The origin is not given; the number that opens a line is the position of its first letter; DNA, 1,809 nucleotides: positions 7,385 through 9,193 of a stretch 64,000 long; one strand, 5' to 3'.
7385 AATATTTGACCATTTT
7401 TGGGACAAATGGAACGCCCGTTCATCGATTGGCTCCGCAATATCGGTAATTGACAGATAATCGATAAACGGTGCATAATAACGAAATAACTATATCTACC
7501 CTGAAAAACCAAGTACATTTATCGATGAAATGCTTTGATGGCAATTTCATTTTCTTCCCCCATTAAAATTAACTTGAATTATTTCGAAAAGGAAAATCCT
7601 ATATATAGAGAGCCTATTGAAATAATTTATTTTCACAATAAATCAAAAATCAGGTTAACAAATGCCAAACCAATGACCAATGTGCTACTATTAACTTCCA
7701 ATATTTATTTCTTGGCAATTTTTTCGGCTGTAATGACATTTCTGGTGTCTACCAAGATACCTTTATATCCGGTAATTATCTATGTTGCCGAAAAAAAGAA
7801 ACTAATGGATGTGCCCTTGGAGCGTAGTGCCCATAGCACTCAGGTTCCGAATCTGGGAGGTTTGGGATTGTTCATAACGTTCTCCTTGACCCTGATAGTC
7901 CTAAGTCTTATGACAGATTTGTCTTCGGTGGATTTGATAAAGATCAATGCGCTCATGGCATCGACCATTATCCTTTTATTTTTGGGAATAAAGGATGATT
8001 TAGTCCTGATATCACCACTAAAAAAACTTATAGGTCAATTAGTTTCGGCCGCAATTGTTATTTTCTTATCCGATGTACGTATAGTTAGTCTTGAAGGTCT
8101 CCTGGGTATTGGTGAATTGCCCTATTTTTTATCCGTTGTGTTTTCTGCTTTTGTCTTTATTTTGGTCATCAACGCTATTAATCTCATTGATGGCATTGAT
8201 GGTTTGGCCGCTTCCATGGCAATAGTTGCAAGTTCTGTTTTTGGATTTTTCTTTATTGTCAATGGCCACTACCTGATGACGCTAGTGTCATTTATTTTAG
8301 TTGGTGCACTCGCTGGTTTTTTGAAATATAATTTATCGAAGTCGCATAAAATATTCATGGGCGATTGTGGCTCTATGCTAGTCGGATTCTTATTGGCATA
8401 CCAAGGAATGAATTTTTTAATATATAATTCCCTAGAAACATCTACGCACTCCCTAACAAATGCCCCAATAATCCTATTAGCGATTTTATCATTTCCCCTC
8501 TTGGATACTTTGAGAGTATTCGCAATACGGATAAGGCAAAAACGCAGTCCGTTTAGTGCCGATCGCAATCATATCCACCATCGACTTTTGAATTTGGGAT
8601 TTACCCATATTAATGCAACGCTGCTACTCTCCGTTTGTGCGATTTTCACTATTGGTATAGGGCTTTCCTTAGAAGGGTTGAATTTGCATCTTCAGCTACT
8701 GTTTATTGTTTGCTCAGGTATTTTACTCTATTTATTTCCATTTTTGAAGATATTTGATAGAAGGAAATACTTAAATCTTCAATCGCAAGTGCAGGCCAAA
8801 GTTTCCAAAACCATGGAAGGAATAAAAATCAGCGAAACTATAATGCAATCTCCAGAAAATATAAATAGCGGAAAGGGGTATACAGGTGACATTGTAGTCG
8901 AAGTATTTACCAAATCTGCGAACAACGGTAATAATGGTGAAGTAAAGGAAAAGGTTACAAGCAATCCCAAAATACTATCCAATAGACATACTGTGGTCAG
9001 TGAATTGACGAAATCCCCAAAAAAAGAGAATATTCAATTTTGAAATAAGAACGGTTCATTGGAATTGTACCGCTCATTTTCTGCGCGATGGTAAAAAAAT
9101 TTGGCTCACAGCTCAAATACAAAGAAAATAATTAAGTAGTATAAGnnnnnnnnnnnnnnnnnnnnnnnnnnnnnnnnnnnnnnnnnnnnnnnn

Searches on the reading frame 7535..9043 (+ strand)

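Call 95: search_protein_families(library=pfam, proteins=[window:7535-9043:+], max_evalue=0.00001)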
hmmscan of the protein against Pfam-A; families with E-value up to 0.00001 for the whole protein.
window:7535-9043:+ (502 aa): 1 family
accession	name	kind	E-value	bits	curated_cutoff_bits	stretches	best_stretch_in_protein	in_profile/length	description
PF00953.26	Glycos_transf_4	-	1.5e-34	119.8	27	1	139-290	3-155/160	Glycosyl transferase family 4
